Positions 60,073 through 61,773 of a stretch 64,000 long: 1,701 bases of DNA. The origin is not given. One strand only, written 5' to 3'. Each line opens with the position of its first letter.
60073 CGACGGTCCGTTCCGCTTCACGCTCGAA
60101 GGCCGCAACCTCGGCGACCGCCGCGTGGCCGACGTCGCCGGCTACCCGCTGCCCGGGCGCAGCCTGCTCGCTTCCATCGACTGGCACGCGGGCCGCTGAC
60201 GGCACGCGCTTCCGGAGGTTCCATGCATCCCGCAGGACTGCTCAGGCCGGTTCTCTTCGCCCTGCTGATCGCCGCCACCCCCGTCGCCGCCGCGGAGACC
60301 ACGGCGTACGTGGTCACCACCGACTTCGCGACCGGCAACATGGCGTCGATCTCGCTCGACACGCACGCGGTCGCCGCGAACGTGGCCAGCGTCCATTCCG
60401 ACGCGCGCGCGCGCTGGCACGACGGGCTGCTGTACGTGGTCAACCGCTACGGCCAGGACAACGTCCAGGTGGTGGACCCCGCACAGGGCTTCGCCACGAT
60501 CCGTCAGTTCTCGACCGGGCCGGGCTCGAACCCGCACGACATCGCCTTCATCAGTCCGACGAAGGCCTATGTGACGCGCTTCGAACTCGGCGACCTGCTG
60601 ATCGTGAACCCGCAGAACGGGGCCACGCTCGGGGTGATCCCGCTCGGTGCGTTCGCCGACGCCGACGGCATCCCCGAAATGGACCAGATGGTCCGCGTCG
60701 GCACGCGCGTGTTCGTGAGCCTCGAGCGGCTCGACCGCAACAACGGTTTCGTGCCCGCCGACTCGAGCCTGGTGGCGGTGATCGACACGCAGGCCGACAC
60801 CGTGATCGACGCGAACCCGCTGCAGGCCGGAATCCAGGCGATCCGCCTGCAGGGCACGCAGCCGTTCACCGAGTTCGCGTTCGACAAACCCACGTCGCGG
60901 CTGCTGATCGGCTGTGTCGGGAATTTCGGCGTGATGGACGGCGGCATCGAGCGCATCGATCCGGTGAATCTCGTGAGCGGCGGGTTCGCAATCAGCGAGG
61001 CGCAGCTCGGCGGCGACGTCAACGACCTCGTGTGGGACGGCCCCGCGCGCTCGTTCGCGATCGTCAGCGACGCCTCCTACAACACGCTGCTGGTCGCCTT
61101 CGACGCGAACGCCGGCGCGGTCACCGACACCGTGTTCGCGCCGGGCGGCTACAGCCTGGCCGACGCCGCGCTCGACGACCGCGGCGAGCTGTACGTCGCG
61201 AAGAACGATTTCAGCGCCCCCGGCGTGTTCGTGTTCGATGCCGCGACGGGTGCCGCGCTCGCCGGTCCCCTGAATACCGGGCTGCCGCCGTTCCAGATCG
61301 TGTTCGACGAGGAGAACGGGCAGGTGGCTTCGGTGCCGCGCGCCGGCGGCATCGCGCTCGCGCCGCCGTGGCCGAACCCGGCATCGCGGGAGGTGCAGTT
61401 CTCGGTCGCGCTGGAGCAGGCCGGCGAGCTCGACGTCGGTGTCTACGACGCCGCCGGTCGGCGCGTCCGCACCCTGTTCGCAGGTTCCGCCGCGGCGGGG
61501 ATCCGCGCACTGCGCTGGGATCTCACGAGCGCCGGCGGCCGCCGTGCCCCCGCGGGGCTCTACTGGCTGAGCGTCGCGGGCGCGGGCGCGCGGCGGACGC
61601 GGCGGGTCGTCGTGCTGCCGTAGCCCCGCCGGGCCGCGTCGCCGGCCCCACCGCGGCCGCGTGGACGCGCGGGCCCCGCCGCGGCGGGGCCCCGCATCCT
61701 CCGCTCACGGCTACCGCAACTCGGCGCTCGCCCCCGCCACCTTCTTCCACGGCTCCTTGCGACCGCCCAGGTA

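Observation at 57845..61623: B12-riboswitch-controlled btuB followed by a T9SS-sorted beta-propeller: a candidate BtuG-like cobalamin-capture surface protein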

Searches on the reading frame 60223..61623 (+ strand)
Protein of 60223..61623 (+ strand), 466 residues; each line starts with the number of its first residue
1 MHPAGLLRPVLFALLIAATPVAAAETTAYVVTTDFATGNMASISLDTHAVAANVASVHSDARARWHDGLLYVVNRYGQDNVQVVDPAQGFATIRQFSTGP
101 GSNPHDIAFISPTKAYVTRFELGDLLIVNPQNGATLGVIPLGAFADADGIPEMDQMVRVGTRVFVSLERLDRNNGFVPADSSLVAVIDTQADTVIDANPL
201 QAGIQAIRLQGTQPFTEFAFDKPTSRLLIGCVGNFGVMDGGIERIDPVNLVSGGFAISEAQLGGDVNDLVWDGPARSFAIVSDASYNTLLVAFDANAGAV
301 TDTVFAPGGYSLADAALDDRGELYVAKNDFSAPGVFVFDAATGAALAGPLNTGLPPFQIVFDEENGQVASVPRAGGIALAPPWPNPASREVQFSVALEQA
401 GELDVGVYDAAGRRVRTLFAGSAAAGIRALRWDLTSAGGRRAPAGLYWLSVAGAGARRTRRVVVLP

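Call 6: search_protein_families(library=pfam, proteins=[window:60223-61623:+], max_evalue=0.1)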
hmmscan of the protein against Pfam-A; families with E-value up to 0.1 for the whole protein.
window:60223-61623:+ (466 aa): 2 families
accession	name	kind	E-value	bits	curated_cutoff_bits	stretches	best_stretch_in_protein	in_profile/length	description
PF13860.13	FlgD_ig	-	7.3e-10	39.1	27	1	397-454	19-76/79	FlgD Ig-like domain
PF18962.6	Por_Secre_tail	-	0.0088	16.8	27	1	383-462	2-73/75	Secretion system C-terminal sorting domain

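Call 7: search_protein_families(library=ncbifam, proteins=[window:60223-61623:+], max_evalue=0.1)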
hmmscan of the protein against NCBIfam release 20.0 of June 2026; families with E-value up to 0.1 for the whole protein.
window:60223-61623:+ (466 aa): 8 families
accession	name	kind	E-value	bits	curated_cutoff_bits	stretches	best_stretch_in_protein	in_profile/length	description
NF005176.1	PRK06655.1-1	equivalog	2.6e-08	34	230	1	395-454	91-150/197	flagellar hook assembly protein FlgD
TIGR04183.1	Por_Secre_tail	domain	1.9e-06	27.7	23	1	383-464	2-71/72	T9SS type A sorting domain-containing protein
NF009276.0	PRK12633.1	equivalog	4.2e-06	26.6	383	1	399-456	127-184/234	flagellar basal body rod modification protein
NF009277.0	PRK12634.1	equivalog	1.5e-05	25.2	333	1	392-450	113-171/221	flagellar basal body rod modification protein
NF033707.1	T9SS_sortase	equivalog_domain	0.002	15.9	420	1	383-450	1002-1074/1095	type IX secretion system sortase PorU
TIGR02276.1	beta_rpt_yvtn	repeat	0.012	15.6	27.85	0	180-196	12-28/42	beta-propeller repeat protein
NF052323.1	T9SSA_dep_M6i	equivalog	0.016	13.2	600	1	383-436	961-1014/1043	T9SS-dependent M6-like inactivated metalloprotease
NF038113.1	T9SSA_dep_M36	equivalog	0.045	11.9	885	1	382-417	795-830/869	T9SS-dependent M36 family metallopeptidase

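Call 8: find_homologous_proteins(query=window:60223-61623:+)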
Query window:60223-61623:+ (466 aa): 879 proteins with E <= 0.001 among 8000 candidates; the best 120 are listed.
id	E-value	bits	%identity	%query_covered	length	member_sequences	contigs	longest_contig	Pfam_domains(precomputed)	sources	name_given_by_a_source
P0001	0.0e+0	1020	100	100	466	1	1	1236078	PF13860.13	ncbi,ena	-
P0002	6.9e-226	768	76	100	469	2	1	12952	PF13860.13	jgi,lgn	jgi:hypothetical protein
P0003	5.4e-219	746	73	100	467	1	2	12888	PF13860.13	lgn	-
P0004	1.1e-217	741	74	100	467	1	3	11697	PF13860.13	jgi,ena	-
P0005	6.4e-210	716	72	95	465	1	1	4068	PF13860.13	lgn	-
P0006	1.9e-207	708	73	94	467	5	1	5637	PF13860.13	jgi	jgi:DNA-binding beta-propeller fold protein YncE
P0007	1.1e-204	698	69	100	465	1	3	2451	PF13860.13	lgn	-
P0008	3.4e-200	684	67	100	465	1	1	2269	PF13860.13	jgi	-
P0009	6.9e-191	653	66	97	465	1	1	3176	PF13860.13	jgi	jgi:DNA-binding beta-propeller fold protein YncE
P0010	1.4e-189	649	65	95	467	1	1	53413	PF13860.13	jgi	jgi:hypothetical protein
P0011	9.0e-187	639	65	94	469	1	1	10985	PF13860.13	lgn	-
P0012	3.9e-186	637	65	95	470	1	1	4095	PF13860.13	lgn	-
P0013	7.1e-171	587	61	94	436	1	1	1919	-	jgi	jgi:hypothetical protein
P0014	5.5e-168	577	60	98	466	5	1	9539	PF13860.13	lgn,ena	-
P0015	1.6e-167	576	60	95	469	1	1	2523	PF13860.13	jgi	jgi:DNA-binding beta-propeller fold protein YncE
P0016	2.5e-167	575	61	94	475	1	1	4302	PF13860.13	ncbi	-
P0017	8.2e-167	574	61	94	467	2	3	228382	PF13860.13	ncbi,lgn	-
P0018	2.2e-166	572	59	96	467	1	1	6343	PF13860.13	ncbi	-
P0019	4.7e-166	571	60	94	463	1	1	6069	PF13860.13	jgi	jgi:hypothetical protein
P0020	5.1e-165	568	59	95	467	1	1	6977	PF13860.13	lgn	-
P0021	6.7e-165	567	58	98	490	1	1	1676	PF13860.13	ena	-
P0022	1.5e-164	566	58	96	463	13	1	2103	PF13860.13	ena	-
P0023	1.5e-162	560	58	96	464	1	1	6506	PF13860.13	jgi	jgi:hypothetical protein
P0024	5.9e-162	558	58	97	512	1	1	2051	PF13860.13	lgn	-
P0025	8.4e-162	557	58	98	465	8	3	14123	PF13860.13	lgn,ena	-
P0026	3.9e-161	555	59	94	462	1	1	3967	PF13860.13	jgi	-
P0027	4.6e-161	555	57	97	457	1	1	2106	PF13860.13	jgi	jgi:hypothetical protein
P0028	5.5e-160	551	58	95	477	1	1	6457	PF13860.13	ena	-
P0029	2.1e-159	549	59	95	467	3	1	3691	PF13860.13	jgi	jgi:DNA-binding beta-propeller fold protein YncE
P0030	2.9e-159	549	60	95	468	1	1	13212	PF13860.13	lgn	-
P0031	1.9e-158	546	57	95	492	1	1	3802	PF13860.13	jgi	-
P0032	5.7e-158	544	57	95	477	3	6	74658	PF13860.13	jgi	jgi:hypothetical protein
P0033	3.2e-157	542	56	97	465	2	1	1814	PF13860.13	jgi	jgi:flagellar hook capping protein FlgD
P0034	4.4e-157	542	58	93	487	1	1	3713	PF13860.13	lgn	-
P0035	7.0e-157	541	57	97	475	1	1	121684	PF13860.13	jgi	jgi:DNA-binding beta-propeller fold protein YncE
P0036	7.0e-157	541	58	95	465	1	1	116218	PF13860.13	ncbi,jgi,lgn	ncbi:MAG TPA: FlgD immunoglobulin-like domain containing protein [Candidatus Eisenbacteria bacterium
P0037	3.2e-156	539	59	91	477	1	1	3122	PF13860.13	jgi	-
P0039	1.3e-155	537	59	91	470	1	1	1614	PF13860.13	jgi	jgi:hypothetical protein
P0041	8.1e-155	534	57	94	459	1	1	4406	PF13860.13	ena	-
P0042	3.1e-154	532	58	95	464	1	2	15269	PF13860.13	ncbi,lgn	-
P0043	6.7e-154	531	55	98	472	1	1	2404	PF13860.13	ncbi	-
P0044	4.1e-153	528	54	98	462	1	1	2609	PF13860.13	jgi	jgi:hypothetical protein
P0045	1.7e-152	526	56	95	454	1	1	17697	PF13860.13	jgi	jgi:DNA-binding beta-propeller fold protein YncE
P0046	2.2e-152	526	57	95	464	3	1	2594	PF13860.13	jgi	-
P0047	3.8e-152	525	56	98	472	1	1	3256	PF13860.13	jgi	jgi:hypothetical protein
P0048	2.4e-151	523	58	95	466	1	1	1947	PF13860.13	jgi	jgi:DNA-binding beta-propeller fold protein YncE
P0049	1.5e-150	520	54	98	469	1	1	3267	PF13860.13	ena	-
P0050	2.5e-150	519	55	95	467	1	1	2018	PF13860.13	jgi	jgi:flagellar hook capping protein FlgD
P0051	2.6e-150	519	55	98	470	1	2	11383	PF13860.13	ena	-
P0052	3.3e-150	519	57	94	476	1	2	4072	PF13860.13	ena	-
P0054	1.4e-149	517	55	98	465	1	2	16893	PF13860.13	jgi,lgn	jgi:DNA-binding beta-propeller fold protein YncE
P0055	1.5e-149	517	58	93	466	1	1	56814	PF13860.13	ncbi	-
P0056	1.7e-149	517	56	95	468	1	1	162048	PF13860.13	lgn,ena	-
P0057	1.7e-149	517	57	94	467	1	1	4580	PF13860.13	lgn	-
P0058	2.5e-149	516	54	95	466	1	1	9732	PF13860.13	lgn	-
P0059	3.7e-149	515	54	96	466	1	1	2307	PF13860.13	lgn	-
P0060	3.8e-149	515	56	98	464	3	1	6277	PF13860.13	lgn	-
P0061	7.1e-149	514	53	98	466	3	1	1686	PF13860.13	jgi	jgi:DNA-binding beta-propeller fold protein YncE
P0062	9.5e-149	514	56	95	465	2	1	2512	PF13860.13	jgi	jgi:hypothetical protein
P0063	1.3e-148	514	54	96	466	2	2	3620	PF13860.13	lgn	-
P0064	1.5e-148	513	55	96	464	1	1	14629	PF13860.13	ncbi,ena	-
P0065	1.9e-148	513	56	96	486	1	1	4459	PF13860.13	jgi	jgi:hypothetical protein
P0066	7.4e-148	511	56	98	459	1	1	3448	PF13860.13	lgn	-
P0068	4.4e-147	509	55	94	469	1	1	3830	PF13860.13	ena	-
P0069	6.4e-147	508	55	97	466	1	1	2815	PF13860.13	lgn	-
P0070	8.6e-147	508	55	92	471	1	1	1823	PF13860.13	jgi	-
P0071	1.1e-146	507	55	96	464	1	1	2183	PF13860.13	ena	-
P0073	1.6e-146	507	55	92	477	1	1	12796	PF13860.13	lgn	-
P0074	2.4e-146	506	53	98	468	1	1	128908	PF13860.13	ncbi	-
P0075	2.9e-146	506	55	93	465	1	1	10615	PF13860.13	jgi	jgi:DNA-binding beta-propeller fold protein YncE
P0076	6.6e-146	505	56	96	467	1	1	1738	PF13860.13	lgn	-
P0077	1.0e-145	504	56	95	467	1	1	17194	PF13860.13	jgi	-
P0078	1.4e-145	504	54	96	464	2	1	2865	PF13860.13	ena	-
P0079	1.8e-145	503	54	96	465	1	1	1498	PF13860.13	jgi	-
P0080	2.4e-145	503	55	94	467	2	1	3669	PF13860.13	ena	-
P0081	3.3e-145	502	52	98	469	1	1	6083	PF13860.13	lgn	-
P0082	4.7e-145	502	51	100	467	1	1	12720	PF13860.13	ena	-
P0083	1.1e-144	501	54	95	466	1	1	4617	PF13860.13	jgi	-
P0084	1.2e-144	501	54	94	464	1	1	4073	PF13860.13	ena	-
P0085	1.5e-144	500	55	94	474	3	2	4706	PF13860.13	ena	-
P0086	1.8e-144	500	54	99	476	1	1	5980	PF13860.13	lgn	-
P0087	2.5e-144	499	54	97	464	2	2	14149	PF13860.13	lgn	-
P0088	2.9e-144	499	54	94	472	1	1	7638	PF13860.13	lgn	-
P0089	3.1e-144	499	55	95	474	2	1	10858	PF13860.13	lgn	-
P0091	1.1e-143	497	55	95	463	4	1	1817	PF13860.13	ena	-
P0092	1.1e-143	497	55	96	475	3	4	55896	PF13860.13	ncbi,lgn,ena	-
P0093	1.5e-143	497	53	94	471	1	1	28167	PF13860.13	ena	-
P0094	2.2e-143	496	55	96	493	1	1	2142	PF13860.13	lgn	-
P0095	2.4e-143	496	53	94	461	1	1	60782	PF13860.13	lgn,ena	-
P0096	4.6e-143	495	54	95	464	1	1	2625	PF13860.13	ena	-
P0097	8.4e-143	494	53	94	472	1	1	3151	PF13860.13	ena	-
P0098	1.0e-142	494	50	100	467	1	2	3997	PF13860.13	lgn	-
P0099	1.3e-142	494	55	95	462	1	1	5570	PF13860.13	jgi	jgi:DNA-binding beta-propeller fold protein YncE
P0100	1.6e-142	494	54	98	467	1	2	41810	PF13860.13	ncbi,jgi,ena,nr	ncbi:MAG TPA: FlgD immunoglobulin-like domain containing protein [Candidatus Acidoferrales bacterium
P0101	1.7e-142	493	55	95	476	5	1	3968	PF13860.13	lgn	-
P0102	2.8e-142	493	52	98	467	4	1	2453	PF13860.13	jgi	-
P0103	4.8e-142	492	54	95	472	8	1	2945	PF13860.13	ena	-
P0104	4.8e-142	492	55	94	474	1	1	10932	PF13860.13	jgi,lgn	-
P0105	5.1e-142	492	54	94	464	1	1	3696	PF13860.13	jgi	jgi:hypothetical protein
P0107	1.0e-141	491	55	95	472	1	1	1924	PF13860.13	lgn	-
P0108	1.1e-141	491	54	95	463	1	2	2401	PF13860.13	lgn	-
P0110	1.2e-141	491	54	95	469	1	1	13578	PF13860.13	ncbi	-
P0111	1.3e-141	491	52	100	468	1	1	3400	PF13860.13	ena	-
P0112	1.5e-141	490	55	93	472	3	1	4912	PF13860.13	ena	-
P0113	1.5e-141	490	53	97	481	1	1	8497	PF13860.13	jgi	jgi:hypothetical protein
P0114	1.9e-141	490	54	94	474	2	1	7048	PF13860.13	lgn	-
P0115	2.2e-141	490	54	95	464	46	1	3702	PF13860.13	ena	-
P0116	2.6e-141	490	54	95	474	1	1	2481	PF13860.13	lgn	-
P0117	8.1e-141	488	55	96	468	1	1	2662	PF13860.13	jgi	-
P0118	8.5e-141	488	54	95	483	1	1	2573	PF13860.13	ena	-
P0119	9.7e-141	488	54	95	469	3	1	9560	PF13860.13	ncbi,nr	ncbi:MAG: hypothetical protein IT348_11330 [Candidatus Eisenbacteria bacterium]|nr:hypothetical prot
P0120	1.5e-140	487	54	96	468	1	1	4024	PF13860.13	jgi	-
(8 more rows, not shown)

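Call 9: search_solved_structures(query=window:60223-61623:+, max_evalue=10, show_alignments=2)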
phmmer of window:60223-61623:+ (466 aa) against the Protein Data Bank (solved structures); distinct sequences matched with E-value up to 10: 15.
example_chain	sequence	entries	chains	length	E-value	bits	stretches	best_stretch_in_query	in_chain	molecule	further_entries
7eh9_A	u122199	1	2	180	0.001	21.1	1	390-454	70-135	Basal-body rod modification protein FlgD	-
7bhq_A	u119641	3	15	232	0.0016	20.5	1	390-454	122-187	Basal-body rod modification protein FlgD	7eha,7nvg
3c12_A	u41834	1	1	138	0.0017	20.3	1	392-452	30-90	Flagellar protein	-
8puj_A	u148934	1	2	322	0.19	13.6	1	102-188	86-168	YncE family protein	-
8okv_B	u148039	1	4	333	0.2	13.5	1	102-188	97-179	Putative surface layer protein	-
8p97_B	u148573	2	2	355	0.23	13.4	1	102-188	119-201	Putative surface layer protein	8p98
8bai_A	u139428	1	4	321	0.29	13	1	102-195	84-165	Surface layer protein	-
8baz_A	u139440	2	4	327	0.3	13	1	102-195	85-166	Surface layer protein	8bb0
3dsm_A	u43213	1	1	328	0.3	12.9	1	102-195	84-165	uncharacterized protein BACUNI_02894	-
8bmy_A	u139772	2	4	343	0.33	12.8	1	102-195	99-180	Putative surface layer protein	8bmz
8bmx_D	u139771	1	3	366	0.37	12.7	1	102-195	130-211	YncE family protein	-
8bn0_A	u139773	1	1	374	0.38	12.6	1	102-195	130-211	Putative surface layer protein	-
7y4p_A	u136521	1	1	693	1.1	11.1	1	403-463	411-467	Plexin-A1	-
7y4q_B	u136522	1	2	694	1.1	11.1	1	403-463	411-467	Plexin-A1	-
9j4c_A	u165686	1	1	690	2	10.3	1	403-463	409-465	Plexin-A1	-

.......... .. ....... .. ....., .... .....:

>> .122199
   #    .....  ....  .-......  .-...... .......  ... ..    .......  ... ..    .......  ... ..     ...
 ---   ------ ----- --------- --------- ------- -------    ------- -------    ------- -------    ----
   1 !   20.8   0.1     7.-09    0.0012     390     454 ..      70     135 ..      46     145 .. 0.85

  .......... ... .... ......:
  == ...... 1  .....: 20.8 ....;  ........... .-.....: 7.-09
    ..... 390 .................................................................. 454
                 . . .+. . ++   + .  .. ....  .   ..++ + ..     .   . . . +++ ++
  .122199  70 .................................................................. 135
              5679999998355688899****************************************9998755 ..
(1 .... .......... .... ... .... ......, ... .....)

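Call 12: search_solved_structures(query=A1, max_evalue=1, show_alignments=2)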
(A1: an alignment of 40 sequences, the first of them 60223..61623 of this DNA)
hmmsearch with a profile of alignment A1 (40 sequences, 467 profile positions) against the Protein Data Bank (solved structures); distinct sequences matched with E-value up to 1: 17.
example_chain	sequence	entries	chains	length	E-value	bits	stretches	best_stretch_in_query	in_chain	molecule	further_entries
7eh9_A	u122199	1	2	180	1.5e-08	36.9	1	394-456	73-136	Basal-body rod modification protein FlgD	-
7bhq_A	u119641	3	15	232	2.2e-08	36.3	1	394-456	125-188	Basal-body rod modification protein FlgD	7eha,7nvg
3c12_A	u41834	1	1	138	2.7e-07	32.7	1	388-458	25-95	Flagellar protein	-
3osv_A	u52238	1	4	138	8.1e-07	31.2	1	390-455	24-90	Flagellar basal-body rod modification protein FlgD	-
3dsm_A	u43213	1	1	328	3.2e-05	25.9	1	102-196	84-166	uncharacterized protein BACUNI_02894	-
8bai_A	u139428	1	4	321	3.3e-05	25.9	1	102-196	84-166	Surface layer protein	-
8bmy_A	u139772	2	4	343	3.3e-05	25.8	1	102-196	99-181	Putative surface layer protein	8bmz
8baz_A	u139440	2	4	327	3.4e-05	25.8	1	102-196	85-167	Surface layer protein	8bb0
8puj_A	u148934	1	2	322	4e-05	25.6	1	102-209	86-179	YncE family protein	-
8okv_B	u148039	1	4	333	4.2e-05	25.5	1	102-209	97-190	Putative surface layer protein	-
8bn0_A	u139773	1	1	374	4.4e-05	25.4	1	102-196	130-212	Putative surface layer protein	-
8bmx_D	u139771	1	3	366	4.5e-05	25.4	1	102-196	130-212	YncE family protein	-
8p97_B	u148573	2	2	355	5e-05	25.2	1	102-209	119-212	Putative surface layer protein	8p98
6za2_A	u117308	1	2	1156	6e-05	25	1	383-455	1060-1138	Por secretion system protein porU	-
5m11_A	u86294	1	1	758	0.0071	18.2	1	384-461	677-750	Immunoreactive 84kD antigen PG93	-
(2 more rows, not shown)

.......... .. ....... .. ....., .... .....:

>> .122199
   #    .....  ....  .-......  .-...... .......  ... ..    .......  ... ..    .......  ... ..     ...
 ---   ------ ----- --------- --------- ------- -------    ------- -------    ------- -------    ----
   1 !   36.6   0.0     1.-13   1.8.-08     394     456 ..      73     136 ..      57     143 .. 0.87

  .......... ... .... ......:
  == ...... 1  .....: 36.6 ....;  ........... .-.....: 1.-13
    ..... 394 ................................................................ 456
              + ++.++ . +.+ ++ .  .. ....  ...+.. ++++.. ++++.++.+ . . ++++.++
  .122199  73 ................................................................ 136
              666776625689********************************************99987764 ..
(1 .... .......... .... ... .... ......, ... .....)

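Call 15: find_encoding_contigs(protein=P0017, flank=8000, max_places=2)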
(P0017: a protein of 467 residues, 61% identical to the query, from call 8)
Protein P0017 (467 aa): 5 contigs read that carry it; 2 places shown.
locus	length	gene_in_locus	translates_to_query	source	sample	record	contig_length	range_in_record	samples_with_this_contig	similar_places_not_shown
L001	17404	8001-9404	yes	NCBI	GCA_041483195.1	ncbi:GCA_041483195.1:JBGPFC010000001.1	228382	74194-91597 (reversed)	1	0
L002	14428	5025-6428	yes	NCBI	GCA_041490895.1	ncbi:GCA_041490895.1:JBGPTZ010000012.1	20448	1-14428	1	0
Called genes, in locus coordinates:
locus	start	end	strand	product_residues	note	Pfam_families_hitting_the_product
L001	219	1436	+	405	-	PF00872:Transposase_mut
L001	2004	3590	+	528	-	-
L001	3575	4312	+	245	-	PF03167:UDG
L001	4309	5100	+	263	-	PF13480:Acetyltransf_6 (weak), PF00583:Acetyltransf_1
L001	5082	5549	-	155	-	PF01980:TrmO_N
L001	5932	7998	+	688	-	PF07715:Plug, PF00593:TonB_dep_Rec_b-barrel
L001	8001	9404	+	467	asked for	PF13860:FlgD_ig (faint)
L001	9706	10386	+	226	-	PF13860:FlgD_ig (weak)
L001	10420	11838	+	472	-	PF16491:Peptidase_M48_N, PF01435:Peptidase_M48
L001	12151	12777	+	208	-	PF01558:POR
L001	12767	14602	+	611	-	PF14691:Fer4_20, PF00890:FAD_binding_2 (weak), PF01266:DAO (weak), PF01946:Thi4 (weak), PF07992:Pyr_redox_2, PF12831:FAD_oxidored (weak), PF01593:Amino_oxidase (weak), PF13450:NAD_binding_8, +3 more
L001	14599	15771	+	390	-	PF01855:POR_N, PF02780:Transketolase_C (faint), PF17147:PFOR_II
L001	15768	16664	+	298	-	PF02775:TPP_enzyme_C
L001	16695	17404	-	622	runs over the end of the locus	PF16889:Hepar_II_III_N (weak), PF07940:Hepar_II_III_C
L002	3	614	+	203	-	?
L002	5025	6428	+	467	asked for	PF13860:FlgD_ig (faint)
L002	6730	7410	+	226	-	PF13860:FlgD_ig (weak)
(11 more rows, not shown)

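Call 18: find_encoding_contigs(protein=P0056, flank=8000, max_places=1)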
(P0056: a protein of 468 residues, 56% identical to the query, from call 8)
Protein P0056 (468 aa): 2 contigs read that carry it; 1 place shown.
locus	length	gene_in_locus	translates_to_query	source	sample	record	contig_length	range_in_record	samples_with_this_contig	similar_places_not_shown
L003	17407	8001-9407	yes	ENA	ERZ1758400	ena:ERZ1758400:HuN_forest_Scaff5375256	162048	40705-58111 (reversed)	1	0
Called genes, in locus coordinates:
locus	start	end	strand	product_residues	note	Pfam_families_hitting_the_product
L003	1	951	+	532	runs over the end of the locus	-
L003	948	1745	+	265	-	PF03167:UDG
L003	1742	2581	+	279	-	PF01209:Ubie_methyltran, PF01135:PCMT, PF13489:Methyltransf_23, PF13847:Methyltransf_31, PF08241:Methyltransf_11, PF08242:Methyltransf_12, PF13649:Methyltransf_25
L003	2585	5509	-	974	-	PF00069:Pkinase, PF07714:PK_Tyr_Ser-Thr, PF01636:APH (faint), PF03781:FGE-sulfatase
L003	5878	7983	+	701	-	PF07715:Plug, PF00593:TonB_dep_Rec_b-barrel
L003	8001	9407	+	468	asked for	PF13860:FlgD_ig (weak)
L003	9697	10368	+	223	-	PF13860:FlgD_ig (weak)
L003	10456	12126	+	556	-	PF16491:Peptidase_M48_N, PF01435:Peptidase_M48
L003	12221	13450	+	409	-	-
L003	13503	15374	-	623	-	PF16889:Hepar_II_III_N, PF07940:Hepar_II_III_C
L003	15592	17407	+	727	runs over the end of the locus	PF08240:ADH_N (weak), PF00107:ADH_zinc_N, PF01408:GFO_IDH_MocA, PF02894:GFO_IDH_MocA_C (weak), PF22725:GFO_IDH_MocA_C3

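Call 19: find_encoding_contigs(protein=P0074, flank=8000, max_places=1)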
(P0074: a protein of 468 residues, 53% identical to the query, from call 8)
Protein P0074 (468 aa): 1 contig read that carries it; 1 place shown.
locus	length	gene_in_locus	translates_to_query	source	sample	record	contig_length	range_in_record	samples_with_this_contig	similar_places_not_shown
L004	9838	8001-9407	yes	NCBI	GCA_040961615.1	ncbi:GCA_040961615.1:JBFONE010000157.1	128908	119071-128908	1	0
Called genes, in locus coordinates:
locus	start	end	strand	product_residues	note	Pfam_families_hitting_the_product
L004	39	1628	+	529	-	-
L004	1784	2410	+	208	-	PF03167:UDG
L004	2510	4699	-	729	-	PF13517:FG-GAP_3, PF01839:FG-GAP (faint), PF13517:FG-GAP_3, PF13860:FlgD_ig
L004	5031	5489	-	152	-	PF01980:TrmO_N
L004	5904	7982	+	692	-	PF07715:Plug, PF00593:TonB_dep_Rec_b-barrel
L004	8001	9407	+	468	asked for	PF13860:FlgD_ig (weak)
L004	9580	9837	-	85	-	?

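Call 20: find_encoding_contigs(protein=P0100, flank=8000, max_places=1)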
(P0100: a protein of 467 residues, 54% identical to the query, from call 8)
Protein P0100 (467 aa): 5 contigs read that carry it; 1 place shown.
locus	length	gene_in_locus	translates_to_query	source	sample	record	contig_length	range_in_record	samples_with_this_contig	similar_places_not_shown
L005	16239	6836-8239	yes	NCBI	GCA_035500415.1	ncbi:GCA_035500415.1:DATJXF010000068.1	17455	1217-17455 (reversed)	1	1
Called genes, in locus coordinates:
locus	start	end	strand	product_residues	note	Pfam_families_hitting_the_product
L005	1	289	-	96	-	?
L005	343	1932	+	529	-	-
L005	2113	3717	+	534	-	-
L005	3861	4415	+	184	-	PF03167:UDG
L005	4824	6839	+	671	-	PF07715:Plug, PF00593:TonB_dep_Rec_b-barrel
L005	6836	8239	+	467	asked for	PF13860:FlgD_ig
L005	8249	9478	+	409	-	PF16491:Peptidase_M48_N, PF01435:Peptidase_M48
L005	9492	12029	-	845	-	PF00246:Peptidase_M14, PF20773:InhA-like_MAM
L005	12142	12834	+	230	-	PF00702:Hydrolase, PF12710:HAD, PF13419:HAD_2, PF13242:Hydrolase_like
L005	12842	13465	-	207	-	PF00702:Hydrolase, PF12710:HAD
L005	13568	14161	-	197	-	PF00127:Copper-bind (weak)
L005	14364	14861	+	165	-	PF12802:MarR_2 (weak), PF13404:HTH_AsnC-type, PF13412:HTH_24, PF24034:DUF7343 (weak), PF01022:HTH_5 (weak), PF01047:MarR (weak), PF12840:HTH_20 (weak), PF01037:AsnC_trans_reg, +1 more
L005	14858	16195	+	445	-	PF00202:Aminotran_3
